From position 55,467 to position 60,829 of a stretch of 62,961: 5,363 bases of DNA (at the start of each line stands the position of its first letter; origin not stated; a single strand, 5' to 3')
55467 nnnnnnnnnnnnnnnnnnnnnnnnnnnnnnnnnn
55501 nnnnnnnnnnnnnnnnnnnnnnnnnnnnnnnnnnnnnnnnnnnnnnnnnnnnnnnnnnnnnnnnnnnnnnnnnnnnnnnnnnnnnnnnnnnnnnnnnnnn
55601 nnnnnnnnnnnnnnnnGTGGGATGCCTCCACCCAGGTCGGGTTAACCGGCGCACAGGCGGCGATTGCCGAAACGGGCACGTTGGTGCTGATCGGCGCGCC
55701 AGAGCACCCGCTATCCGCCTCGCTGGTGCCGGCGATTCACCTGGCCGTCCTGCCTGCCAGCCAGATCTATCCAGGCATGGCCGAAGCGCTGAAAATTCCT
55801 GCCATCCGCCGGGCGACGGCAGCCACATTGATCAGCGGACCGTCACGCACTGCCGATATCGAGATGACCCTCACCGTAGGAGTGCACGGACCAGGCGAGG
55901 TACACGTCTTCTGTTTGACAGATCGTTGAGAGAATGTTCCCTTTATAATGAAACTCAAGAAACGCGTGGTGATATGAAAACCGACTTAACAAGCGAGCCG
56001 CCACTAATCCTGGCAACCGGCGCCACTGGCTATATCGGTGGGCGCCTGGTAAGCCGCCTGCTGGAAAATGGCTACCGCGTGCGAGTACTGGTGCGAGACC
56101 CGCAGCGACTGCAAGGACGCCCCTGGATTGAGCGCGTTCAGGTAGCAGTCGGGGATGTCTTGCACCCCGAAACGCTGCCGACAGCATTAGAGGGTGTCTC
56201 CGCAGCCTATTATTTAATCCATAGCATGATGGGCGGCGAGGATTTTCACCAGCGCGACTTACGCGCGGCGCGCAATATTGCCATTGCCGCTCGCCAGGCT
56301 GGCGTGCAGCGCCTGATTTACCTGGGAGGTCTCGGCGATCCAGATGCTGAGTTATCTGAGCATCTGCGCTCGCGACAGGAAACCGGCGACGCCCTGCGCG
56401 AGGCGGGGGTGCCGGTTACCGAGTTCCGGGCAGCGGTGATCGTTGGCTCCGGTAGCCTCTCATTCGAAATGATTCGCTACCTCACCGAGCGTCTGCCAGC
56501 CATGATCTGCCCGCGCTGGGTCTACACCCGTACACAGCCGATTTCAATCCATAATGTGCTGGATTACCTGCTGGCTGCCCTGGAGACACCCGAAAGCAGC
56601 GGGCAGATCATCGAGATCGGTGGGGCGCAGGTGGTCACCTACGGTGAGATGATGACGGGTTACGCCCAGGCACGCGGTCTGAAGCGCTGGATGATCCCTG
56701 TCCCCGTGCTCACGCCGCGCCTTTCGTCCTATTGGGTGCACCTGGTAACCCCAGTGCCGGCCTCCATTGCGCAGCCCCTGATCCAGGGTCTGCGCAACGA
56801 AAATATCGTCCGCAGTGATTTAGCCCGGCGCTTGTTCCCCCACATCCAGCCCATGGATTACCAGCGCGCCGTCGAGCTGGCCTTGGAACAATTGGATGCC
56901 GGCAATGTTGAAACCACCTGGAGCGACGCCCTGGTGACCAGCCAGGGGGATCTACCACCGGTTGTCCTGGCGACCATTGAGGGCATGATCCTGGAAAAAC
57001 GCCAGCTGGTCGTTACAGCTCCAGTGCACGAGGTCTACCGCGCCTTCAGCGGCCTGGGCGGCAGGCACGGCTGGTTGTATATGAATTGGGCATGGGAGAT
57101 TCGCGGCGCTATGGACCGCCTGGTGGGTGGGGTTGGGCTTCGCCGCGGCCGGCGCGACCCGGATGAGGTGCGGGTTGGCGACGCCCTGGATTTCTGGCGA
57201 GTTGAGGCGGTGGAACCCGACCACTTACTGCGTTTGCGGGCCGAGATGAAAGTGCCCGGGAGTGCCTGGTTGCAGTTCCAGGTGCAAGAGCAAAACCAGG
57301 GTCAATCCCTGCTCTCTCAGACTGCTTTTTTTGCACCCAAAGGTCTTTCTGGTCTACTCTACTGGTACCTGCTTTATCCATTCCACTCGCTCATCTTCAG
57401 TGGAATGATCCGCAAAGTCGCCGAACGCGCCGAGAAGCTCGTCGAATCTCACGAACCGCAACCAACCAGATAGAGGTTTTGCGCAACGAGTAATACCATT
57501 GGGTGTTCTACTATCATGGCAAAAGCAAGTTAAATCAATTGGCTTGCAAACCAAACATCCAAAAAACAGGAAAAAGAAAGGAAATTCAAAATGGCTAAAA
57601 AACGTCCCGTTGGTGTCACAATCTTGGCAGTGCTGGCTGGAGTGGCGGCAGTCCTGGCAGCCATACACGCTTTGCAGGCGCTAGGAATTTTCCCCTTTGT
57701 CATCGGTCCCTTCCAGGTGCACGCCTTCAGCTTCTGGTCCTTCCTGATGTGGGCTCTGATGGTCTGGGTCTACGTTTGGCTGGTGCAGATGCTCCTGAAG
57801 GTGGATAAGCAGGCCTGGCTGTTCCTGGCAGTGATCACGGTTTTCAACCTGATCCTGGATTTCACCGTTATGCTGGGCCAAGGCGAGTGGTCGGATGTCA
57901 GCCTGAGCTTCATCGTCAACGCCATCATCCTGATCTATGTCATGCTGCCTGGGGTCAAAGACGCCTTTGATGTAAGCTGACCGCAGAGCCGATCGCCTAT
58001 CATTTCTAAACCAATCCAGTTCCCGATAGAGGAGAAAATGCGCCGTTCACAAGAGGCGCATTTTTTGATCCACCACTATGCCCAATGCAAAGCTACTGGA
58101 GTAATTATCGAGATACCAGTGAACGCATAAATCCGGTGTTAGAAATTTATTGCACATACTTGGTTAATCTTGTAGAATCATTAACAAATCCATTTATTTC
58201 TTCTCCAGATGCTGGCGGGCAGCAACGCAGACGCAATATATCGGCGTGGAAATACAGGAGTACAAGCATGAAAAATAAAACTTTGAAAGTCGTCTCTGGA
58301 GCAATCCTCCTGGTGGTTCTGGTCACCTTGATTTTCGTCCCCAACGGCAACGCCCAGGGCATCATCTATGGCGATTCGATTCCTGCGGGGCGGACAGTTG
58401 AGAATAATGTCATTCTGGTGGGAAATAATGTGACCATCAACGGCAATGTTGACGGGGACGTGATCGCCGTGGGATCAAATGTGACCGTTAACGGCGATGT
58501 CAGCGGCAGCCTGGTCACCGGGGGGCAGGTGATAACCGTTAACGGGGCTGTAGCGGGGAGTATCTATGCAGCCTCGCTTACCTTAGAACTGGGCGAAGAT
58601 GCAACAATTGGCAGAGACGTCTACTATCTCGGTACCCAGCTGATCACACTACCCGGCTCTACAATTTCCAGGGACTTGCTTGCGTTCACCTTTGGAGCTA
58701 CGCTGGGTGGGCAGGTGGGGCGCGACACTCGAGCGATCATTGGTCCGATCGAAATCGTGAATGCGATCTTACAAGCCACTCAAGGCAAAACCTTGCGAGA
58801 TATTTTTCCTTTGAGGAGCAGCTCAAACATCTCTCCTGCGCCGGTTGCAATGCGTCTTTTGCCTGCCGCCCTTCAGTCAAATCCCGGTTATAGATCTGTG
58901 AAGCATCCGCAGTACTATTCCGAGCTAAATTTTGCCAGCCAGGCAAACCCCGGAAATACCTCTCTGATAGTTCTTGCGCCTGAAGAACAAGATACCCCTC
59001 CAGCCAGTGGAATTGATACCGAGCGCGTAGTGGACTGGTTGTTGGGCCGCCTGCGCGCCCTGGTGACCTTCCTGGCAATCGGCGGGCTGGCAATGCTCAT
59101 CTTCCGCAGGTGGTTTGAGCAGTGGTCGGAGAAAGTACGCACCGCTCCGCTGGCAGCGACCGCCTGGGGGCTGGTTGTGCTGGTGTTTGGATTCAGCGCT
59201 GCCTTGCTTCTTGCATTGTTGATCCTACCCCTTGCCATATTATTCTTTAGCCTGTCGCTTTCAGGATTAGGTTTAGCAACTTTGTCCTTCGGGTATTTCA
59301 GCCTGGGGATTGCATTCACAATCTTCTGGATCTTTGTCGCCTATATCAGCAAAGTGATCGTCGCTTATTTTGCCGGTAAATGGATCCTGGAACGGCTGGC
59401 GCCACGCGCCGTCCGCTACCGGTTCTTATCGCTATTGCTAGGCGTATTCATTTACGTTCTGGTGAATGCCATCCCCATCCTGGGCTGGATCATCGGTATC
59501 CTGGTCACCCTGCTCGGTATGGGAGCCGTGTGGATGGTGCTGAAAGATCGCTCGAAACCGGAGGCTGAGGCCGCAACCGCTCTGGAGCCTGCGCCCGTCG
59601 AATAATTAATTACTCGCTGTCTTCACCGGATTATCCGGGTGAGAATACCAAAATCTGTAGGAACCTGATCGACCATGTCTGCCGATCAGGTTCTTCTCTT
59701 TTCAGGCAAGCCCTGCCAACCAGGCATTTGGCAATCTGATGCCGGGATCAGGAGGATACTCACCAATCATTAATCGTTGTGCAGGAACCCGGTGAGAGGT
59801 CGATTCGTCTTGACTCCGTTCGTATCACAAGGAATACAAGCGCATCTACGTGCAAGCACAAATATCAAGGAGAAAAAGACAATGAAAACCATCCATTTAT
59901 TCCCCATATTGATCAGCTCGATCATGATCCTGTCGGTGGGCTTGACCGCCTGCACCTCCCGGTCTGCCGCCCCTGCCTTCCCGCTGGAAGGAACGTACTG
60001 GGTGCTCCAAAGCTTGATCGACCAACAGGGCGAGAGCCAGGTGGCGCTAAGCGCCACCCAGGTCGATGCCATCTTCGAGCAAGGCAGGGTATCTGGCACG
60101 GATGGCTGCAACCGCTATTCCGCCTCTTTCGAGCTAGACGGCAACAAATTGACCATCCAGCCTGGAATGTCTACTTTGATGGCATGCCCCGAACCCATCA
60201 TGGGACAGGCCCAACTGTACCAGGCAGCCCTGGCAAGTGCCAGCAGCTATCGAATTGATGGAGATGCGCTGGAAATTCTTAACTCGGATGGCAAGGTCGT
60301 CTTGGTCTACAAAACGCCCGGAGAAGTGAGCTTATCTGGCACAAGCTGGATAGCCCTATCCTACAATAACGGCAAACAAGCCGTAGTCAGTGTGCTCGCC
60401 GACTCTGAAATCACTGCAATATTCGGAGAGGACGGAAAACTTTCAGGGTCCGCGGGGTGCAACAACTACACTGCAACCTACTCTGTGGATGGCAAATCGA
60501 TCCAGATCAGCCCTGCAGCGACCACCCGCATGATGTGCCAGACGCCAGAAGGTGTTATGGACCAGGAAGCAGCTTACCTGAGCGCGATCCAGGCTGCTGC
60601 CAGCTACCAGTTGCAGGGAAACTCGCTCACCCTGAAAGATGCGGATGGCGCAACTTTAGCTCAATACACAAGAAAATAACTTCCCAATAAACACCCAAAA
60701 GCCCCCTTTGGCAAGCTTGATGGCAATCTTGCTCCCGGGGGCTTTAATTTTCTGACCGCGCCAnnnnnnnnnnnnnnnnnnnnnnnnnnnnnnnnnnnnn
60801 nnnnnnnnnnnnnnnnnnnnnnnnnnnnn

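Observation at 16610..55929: ~39 kb bidirectional catabolic super-operon linking sugar(-acid) cleavage to a W-AOR / OFOR / ADP-forming ligase module: candidate undescribed anaerobic pathway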

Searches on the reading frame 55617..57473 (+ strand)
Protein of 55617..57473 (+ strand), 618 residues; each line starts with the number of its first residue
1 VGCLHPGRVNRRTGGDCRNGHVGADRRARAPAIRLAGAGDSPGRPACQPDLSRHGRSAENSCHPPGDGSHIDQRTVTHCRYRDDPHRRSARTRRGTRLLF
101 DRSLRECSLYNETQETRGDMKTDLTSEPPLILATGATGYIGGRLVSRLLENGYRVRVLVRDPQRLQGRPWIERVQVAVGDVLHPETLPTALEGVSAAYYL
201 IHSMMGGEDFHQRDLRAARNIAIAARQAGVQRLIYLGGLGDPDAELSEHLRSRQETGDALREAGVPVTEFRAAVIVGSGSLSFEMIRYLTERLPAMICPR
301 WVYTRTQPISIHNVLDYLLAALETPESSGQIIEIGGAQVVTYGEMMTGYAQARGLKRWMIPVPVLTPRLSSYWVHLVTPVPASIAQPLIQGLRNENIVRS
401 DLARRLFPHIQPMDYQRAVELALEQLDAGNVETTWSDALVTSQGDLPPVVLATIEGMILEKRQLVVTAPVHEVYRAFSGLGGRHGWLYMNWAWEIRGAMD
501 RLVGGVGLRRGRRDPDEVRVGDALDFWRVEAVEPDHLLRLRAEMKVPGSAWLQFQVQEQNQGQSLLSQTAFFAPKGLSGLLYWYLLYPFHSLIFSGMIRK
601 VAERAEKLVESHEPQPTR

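Call 8: search_protein_families(library=pfam, proteins=[window:55617-57473:+])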
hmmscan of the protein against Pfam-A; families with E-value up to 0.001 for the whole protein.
window:55617-57473:+ (618 aa): 5 families
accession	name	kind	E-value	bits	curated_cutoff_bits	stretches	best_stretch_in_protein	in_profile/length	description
PF11066.14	DUF2867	-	4e-35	121.6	27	1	466-597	15-142/142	Protein of unknown function (DUF2867)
PF13460.12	NAD_binding_10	-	3.6e-19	69.8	27.2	1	135-244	1-104/184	NAD(P)H-binding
PF05368.20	NmrA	-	5.9e-16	59.3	27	1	130-273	4-151/298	NmrA-like family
PF01370.27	Epimerase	-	9.4e-10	38.7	20.9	1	131-237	1-114/240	NAD dependent epimerase/dehydratase family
PF01073.25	3Beta_HSD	-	1.5e-07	31.2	22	1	133-236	2-114/280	3-beta hydroxysteroid dehydrogenase/isomerase family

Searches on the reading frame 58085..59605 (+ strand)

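Call 82: search_protein_families(library=pfam, proteins=[window:58085-59605:+], max_evalue=0.001)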
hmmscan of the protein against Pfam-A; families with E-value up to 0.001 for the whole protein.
window:58085-59605:+ (506 aa): 1 family
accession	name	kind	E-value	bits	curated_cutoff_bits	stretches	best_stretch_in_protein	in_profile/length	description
PF04519.19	Bactofilin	-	0.0002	22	27.9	1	112-181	15-82/98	Polymer-forming cytoskeletal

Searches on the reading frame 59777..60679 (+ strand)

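Call 82: search_protein_families(library=pfam, proteins=[window:59777-60679:+], max_evalue=0.001)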
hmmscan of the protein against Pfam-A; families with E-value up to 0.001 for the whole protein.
window:59777-60679:+ (300 aa): 2 families
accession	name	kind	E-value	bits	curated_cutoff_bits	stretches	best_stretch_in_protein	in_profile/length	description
PF03724.22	META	-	6.7e-52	174.5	24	2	206-297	19-108/109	META domain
PF18692.7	DUF5640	-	2.5e-05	24.5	28.5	0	208-249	11-52/85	Family of unknown function (DUF5640)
